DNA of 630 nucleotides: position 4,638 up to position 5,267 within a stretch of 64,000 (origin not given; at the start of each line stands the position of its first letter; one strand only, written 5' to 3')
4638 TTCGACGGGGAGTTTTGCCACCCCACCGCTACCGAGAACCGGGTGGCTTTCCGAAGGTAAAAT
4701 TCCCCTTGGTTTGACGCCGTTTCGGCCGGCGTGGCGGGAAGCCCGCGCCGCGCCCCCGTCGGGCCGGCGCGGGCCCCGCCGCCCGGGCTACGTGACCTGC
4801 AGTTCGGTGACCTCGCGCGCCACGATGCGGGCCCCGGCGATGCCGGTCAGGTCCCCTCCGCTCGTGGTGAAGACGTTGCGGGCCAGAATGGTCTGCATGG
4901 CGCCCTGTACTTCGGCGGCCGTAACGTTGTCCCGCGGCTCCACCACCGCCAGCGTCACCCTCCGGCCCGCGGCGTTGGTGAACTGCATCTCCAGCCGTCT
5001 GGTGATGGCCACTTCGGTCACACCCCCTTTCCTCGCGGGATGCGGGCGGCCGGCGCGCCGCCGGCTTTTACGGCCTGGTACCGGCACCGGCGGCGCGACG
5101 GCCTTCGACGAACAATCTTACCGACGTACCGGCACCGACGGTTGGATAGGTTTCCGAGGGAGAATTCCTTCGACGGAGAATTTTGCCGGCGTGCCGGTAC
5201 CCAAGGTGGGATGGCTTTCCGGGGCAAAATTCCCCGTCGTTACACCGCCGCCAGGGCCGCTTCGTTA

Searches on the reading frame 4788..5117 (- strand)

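Call 10: search_protein_families(library=pfam, proteins=[window:4788-5117:-])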
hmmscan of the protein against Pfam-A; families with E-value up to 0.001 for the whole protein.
window:4788-5117:- (109 aa): 1 family
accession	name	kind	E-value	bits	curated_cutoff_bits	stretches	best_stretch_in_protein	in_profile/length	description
PF11148.14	DUF2922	-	3.7e-25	88.1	25.5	1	39-106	1-68/69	Protein of unknown function (DUF2922)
